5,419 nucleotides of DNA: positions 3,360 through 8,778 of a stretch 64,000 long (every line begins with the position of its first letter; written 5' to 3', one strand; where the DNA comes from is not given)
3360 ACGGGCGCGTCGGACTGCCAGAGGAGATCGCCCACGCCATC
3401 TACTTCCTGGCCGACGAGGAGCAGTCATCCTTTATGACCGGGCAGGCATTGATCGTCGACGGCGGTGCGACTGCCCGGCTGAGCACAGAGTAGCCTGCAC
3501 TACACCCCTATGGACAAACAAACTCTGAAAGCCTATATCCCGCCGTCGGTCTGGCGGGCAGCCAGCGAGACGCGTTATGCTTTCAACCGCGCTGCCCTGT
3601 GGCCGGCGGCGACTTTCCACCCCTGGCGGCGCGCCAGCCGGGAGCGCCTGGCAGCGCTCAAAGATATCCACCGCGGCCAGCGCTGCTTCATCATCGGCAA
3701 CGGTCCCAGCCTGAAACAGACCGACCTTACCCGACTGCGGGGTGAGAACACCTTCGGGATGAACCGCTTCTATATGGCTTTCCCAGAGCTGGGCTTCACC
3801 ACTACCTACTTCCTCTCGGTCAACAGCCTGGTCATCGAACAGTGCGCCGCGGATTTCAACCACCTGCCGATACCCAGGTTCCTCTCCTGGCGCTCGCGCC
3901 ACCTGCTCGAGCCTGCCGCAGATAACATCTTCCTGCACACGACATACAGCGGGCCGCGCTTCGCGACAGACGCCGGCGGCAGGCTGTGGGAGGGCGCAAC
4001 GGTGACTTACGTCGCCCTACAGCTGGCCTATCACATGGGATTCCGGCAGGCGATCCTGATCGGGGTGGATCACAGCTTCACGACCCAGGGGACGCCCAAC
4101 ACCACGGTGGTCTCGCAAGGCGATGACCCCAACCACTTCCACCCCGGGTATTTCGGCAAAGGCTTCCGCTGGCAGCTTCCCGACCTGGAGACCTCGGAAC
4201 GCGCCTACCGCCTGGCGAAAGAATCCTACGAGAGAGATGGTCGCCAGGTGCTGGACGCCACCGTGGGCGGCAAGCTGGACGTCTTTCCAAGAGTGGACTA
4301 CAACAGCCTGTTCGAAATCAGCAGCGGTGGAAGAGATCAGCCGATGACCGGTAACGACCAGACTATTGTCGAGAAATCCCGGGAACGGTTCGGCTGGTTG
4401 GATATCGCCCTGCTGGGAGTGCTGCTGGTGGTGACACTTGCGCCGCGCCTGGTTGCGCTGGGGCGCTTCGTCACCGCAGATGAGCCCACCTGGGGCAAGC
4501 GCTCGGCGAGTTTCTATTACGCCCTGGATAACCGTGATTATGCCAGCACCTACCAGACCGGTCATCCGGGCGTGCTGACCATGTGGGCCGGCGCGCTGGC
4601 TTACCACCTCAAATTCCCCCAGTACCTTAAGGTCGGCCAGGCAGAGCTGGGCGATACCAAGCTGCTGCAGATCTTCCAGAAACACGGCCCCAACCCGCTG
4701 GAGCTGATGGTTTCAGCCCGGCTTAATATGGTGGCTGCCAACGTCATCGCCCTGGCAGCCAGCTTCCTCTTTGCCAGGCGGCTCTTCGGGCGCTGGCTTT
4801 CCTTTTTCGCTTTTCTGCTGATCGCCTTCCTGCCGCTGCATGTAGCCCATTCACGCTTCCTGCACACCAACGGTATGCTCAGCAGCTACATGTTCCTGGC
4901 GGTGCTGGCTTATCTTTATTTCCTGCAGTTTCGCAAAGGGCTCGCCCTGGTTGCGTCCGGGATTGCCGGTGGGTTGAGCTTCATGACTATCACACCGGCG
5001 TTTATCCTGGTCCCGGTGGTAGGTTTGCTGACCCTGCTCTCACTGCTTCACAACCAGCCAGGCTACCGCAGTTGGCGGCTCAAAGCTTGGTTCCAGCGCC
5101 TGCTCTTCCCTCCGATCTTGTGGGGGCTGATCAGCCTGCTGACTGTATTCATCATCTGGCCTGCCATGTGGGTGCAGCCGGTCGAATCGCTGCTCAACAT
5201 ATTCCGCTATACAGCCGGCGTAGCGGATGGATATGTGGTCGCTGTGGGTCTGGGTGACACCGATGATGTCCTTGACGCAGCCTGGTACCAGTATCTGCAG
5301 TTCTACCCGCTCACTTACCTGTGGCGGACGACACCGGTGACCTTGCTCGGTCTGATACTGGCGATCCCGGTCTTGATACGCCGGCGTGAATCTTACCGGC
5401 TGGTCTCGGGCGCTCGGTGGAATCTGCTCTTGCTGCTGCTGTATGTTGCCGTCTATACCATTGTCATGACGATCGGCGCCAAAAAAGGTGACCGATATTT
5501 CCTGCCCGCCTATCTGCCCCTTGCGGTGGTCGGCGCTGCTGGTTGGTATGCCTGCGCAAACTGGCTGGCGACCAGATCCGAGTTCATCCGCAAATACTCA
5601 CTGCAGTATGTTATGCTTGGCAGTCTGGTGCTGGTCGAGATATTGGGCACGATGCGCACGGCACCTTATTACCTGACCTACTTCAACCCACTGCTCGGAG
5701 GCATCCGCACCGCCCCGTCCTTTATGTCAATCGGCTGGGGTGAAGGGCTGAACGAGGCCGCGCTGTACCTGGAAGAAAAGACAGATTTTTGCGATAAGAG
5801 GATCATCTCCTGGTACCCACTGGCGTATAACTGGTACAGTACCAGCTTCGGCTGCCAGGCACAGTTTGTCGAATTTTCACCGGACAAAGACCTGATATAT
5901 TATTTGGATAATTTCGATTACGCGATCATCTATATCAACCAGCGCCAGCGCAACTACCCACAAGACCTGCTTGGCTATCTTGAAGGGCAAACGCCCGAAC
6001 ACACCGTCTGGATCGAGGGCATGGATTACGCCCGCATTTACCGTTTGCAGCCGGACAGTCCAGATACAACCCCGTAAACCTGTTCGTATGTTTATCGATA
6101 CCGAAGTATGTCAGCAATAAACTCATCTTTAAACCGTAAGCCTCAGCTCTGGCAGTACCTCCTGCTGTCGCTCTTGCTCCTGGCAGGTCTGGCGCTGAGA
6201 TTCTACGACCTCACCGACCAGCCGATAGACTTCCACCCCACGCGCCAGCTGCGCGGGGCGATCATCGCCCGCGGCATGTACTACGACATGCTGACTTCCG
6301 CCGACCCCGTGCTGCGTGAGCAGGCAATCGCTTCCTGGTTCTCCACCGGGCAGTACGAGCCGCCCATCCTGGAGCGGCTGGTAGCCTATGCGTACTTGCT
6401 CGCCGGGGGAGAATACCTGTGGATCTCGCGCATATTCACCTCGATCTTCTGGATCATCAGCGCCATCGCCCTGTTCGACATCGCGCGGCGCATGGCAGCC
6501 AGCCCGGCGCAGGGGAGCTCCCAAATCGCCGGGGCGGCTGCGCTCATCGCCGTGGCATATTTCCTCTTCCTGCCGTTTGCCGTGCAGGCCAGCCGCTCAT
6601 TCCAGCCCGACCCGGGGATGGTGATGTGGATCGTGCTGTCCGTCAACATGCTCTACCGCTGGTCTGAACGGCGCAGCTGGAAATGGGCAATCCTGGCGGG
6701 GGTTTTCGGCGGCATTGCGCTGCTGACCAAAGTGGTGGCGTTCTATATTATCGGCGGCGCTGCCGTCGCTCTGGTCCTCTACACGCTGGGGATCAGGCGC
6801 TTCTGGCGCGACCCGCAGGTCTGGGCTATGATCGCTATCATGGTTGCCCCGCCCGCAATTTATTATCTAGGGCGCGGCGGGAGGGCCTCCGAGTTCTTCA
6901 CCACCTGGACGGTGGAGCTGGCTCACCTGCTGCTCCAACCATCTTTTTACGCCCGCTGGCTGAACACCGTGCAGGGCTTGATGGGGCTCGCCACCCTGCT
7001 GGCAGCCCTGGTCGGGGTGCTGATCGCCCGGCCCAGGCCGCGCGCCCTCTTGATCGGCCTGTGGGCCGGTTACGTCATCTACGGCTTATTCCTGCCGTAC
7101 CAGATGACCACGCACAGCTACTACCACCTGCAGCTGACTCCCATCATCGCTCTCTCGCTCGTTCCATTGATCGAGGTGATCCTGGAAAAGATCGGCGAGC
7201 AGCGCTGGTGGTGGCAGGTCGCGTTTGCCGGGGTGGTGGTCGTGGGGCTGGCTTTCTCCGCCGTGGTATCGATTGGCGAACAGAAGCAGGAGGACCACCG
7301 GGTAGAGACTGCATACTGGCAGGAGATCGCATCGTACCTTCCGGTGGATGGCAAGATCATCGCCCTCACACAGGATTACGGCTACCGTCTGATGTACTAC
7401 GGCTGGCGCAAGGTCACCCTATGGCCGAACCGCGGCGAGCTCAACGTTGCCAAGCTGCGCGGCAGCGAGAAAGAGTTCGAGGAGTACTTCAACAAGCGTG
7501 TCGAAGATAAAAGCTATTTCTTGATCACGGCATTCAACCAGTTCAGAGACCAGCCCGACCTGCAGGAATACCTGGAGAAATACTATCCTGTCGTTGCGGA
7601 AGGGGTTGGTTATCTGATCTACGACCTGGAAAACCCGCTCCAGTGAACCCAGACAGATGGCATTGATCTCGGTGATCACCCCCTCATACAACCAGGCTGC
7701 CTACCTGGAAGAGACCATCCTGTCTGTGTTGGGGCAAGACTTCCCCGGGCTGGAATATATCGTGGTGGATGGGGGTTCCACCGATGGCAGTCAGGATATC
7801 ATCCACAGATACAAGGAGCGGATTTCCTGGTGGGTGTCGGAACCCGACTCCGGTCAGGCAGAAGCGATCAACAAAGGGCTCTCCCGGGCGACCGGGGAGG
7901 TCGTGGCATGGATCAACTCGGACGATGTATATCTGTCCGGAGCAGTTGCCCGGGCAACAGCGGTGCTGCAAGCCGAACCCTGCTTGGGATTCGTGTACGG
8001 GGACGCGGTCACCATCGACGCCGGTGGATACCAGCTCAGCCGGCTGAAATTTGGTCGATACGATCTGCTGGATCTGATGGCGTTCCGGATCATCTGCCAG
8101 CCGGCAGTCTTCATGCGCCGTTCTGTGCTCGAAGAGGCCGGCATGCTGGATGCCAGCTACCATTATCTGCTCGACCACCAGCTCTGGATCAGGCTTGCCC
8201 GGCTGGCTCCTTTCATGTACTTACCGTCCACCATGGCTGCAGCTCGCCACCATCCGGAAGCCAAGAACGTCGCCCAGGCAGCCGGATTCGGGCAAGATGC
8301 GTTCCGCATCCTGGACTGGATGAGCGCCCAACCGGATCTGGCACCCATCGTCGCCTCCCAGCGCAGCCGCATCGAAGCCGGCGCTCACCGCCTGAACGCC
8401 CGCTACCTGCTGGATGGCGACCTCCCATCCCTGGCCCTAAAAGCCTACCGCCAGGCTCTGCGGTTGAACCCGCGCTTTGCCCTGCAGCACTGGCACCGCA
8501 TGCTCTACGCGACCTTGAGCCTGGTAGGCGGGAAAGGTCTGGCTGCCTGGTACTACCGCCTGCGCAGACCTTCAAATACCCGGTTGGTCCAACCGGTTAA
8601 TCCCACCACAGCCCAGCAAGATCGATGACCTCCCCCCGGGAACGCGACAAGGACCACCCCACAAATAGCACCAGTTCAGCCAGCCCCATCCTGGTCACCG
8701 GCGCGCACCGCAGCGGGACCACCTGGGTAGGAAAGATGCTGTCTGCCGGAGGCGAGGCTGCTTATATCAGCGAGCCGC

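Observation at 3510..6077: Fusion of a cytoplasmic sialyltransferase-like (GT42/DUF115) domain to a GT-C membrane glycosyltransferase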

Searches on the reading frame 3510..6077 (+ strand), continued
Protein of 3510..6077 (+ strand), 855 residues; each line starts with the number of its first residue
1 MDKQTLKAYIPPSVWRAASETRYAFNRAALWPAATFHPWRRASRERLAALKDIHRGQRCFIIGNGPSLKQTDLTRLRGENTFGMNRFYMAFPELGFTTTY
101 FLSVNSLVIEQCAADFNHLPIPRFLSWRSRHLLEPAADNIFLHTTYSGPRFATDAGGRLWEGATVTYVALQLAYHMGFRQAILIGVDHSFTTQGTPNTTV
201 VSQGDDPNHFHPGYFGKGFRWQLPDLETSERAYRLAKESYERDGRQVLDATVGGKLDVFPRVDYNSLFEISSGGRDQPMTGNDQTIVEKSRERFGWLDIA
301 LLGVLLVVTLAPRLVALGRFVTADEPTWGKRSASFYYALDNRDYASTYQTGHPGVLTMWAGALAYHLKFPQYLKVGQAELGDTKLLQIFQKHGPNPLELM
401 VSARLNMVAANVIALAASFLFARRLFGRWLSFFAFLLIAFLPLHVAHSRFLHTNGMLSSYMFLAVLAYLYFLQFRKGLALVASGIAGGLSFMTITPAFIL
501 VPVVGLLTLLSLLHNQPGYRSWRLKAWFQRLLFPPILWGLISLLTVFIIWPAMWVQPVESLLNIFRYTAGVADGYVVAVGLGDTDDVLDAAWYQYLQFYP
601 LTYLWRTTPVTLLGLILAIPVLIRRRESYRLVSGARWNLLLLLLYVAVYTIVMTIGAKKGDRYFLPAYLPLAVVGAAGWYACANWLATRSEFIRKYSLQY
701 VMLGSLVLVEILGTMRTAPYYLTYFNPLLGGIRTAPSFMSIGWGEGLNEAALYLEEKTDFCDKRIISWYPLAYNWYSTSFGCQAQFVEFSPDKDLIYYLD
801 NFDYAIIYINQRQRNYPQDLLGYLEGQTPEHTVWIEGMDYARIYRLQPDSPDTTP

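Call 64: list_cluster_members(proteins=[window:3510-6074:+, window:4344-6074:+, window:2717-3490:+, window:6108-7643:+])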
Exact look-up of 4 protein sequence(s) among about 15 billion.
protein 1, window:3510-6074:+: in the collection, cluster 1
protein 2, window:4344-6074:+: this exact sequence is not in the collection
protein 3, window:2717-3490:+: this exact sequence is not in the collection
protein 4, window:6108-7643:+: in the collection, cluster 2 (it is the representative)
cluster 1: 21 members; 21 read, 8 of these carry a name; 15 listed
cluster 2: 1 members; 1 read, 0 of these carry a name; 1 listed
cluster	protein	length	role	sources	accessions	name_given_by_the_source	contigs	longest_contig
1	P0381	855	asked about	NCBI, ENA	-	-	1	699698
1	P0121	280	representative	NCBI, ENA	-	-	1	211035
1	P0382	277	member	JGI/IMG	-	hypothetical protein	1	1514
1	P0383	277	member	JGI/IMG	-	hypothetical protein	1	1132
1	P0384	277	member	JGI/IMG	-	hypothetical protein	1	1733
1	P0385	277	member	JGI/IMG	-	hypothetical protein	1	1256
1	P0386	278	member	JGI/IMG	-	hypothetical protein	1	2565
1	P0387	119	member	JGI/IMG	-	hypothetical protein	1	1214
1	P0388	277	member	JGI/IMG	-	hypothetical protein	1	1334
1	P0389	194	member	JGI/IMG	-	hypothetical protein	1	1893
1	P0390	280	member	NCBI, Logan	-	-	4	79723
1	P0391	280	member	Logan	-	-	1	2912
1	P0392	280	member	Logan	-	-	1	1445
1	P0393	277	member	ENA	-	-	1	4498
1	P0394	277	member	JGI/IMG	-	-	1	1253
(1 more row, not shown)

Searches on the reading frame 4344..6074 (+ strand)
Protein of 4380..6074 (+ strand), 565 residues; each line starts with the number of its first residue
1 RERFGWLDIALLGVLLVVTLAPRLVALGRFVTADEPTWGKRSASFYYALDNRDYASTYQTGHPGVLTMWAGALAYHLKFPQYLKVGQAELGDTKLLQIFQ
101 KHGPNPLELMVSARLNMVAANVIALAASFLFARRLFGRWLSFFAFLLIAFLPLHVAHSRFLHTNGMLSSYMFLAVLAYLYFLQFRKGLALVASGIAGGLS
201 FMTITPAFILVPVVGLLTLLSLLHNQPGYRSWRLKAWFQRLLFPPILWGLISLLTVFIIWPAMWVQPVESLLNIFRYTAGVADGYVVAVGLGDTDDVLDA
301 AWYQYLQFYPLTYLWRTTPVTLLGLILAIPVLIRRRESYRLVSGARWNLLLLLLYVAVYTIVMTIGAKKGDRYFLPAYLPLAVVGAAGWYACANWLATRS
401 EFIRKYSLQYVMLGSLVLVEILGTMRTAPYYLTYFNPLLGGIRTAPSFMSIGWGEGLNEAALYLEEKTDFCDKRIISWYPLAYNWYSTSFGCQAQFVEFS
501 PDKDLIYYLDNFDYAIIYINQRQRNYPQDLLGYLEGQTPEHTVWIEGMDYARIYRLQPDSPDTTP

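Call 9: search_solved_structures(query=window:4380-6074:+, max_evalue=10)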
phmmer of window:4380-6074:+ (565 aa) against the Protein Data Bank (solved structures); distinct sequences matched with E-value up to 10: 1.
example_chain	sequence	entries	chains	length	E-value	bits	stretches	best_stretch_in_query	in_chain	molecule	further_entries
1fgs_A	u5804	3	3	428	0.65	12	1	166-225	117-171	FOLYLPOLYGLUTAMATE SYNTHETASE | FOLYLPOLYGLUTAMATE SYNTHASE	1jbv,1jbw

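Call 55: predict_structure(alignment_id=A4)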
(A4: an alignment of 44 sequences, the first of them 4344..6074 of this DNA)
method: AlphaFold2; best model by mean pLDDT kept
length: 577 residues; sequences in the alignment: 44
mean_pLDDT: 88.0   pTM: 0.91
mean pLDDT of the five models: 88.0, 87.9, 87.5, 87.1, 85.3
residues with pLDDT >= 90: 393; 70-90: 128; 50-70: 21; < 50: 35
segments of 3 or more residues with pLDDT < 50: 1-12, 298-315, 573-577
pLDDT, mean of each block of 10 residues (from residue 1): 38 76 98 94 91 95 95 87 98 92 85 90 97 98 96 98 96 95 98 94 98 93 95 81 85 94 97 95 87 61 39 58 90 97 84 85 97 78 75 98 94 94 97 94 93 90 88 91 88 91 84 85 94 88 93 94 91 46
secondary structure, 60 per line:
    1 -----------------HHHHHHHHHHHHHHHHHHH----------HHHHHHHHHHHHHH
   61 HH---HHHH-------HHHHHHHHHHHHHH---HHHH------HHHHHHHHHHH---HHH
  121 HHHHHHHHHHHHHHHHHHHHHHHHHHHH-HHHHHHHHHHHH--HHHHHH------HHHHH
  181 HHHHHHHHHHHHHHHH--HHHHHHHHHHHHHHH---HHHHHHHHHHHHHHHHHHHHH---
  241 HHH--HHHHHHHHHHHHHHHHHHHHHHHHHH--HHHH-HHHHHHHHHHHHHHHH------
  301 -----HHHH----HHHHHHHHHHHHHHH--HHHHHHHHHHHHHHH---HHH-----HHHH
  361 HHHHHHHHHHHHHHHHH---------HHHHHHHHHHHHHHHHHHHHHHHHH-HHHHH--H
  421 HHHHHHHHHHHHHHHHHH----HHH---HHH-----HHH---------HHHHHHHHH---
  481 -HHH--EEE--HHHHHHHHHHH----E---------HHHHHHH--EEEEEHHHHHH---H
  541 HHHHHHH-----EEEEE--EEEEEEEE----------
elements in order: H18-36 H47-62 H66-69 H77-90 H94-97 H104-114 H118-148 H150-161 H164-169 H176-196 H199-213 H217-237 H246-271 H274-277 H279-294 H306-309 H314-328 H331-345 H357-377 H387-411 H413-417 H420-438 H469-477 E487-489 H492-502 H517-523 E526-530 H531-536 H540-547 E553-557 E560-567

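Call 58: fold_search(model_id=the predicted structure, library=pdb)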
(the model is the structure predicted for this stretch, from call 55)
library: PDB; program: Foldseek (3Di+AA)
matches with E <= 10: 269; with E <= 0.001: 26
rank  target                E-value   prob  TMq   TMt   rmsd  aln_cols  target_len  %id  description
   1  8b6l_I                1.4e-06  1.00  0.43  0.38  13.5       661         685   13  Subtomogram average of the human Sec61-TRAP-OSTA-translocon (released 2022-12-07)
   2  8pn9_A                2.5e-06  1.00  0.47  0.42  13.7       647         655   12  Structure of human oligosaccharyltransferase OST-A complex bound to NGI-1 (released 2024-05-08)
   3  5f15                  2.9e-06  1.00  0.51  0.54   8.6       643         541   13  Crystal Structure of ArnT from Cupriavidus metallidurans bound to Undecaprenyl phosphate (released 2016-02-17)
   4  9s6t_A                3.9e-06  1.00  0.49  0.57   8.2       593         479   12  Ternary cryo-EM structure of chicken ALG12 with Dol25-PP-GlcNAc2Man7, Dol25-P-Man, and Fab (released 2026-03-18)
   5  7oci_F                4.5e-06  1.00  0.48  0.44  12.2       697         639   11  Cryo-EM structure of yeast Ost6p containing oligosaccharyltransferase complex (released 2022-02-16)
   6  6s7o_A                5.3e-06  1.00  0.48  0.43  13.7       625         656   12  Cryo-EM structure of human oligosaccharyltransferase complex OST-A (released 2019-12-18)
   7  9i5k_A                8.1e-06  1.00  0.49  0.57   6.7       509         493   14  Structure of the Chaetomium thermophilum Pmt4 homodimer (C2 symmetry) (released 2025-12-24)
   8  9n9j_I                8.1e-06  1.00  0.47  0.40  14.4       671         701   11  Structure of a GRP94 folding intermediate engaged with a CCDC134- and FKBP11-bound secretory translocon (released 2025-11-19)
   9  3waj                  1.0e-05  1.00  0.44  0.34  13.4       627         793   14  Crystal structure of the Archaeoglobus fulgidus oligosaccharyltransferase (O29867_ARCFU) complex with Zn and sulfate (released 2013-10-30)
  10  8agc_A                1.2e-05  1.00  0.48  0.42  12.4       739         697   10  Structure of yeast oligosaccharylransferase complex with lipid-linked oligosaccharide and non-acceptor peptide bound (released 2022-12-07)
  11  8age_A                1.4e-05  1.00  0.45  0.41  13.0       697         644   10  Structure of yeast oligosaccharylransferase complex with acceptor peptide bound (released 2022-12-07)
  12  6ftg_5                1.5e-05  1.00  0.43  0.40  14.8       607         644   12  Subtomogram average of OST-containing ribosome-translocon complexes from canine rough microsomal membranes (released 2018-03-21)
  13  6c26_A                1.5e-05  1.00  0.45  0.41  13.7       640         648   12  The Cryo-EM structure of a eukaryotic oligosaccharyl transferase complex (released 2018-01-31)
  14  6ezn_F                1.8e-05  1.00  0.44  0.40  13.6       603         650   12  Cryo-EM structure of the yeast oligosaccharyltransferase (OST) complex (released 2018-01-17)
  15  5ezm                  2.2e-05  1.00  0.49  0.52   8.5       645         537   12  Crystal Structure of ArnT from Cupriavidus metallidurans in the apo state (released 2016-02-17)
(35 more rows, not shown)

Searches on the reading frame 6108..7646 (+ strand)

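Call 5: search_protein_families(library=pfam, proteins=[window:6108-7646:+], max_evalue=0.001)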
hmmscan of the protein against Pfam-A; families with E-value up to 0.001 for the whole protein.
window:6108-7646:+ (512 aa): 2 families
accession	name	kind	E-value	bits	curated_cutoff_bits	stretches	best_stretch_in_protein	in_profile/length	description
PF13231.12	PMT_2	-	1.5e-11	45.2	26.1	1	85-247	3-152/160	Dolichyl-phosphate-mannose-protein mannosyltransferase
PF02366.24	PMT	-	7.6e-09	35.9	22.7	1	73-224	52-201/245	Dolichyl-phosphate-mannose-protein mannosyltransferase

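Call 24: search_protein_families(library=ncbifam, proteins=[window:6108-7646:+], max_evalue=0.001)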
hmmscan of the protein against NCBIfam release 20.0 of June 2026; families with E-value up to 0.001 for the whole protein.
window:6108-7646:+ (512 aa): 0 families

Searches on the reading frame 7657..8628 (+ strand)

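Call 5: search_protein_families(library=pfam, proteins=[window:7657-8628:+], max_evalue=0.001)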
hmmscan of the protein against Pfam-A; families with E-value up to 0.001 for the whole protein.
window:7657-8628:+ (323 aa): 3 families
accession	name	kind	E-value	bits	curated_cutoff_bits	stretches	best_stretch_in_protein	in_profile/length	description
PF00535.33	Glycos_transf_2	-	1.1e-26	94.2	23.3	1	5-160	1-166/168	Glycosyl transferase family 2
PF10111.15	Glyco_tranf_2_2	-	7.2e-08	32.7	27.3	1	6-194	2-213/276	Glycosyltransferase like family 2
PF13641.12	Glyco_tranf_2_3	-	1e-06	29.4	27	1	4-112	3-118/230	Glycosyltransferase like family 2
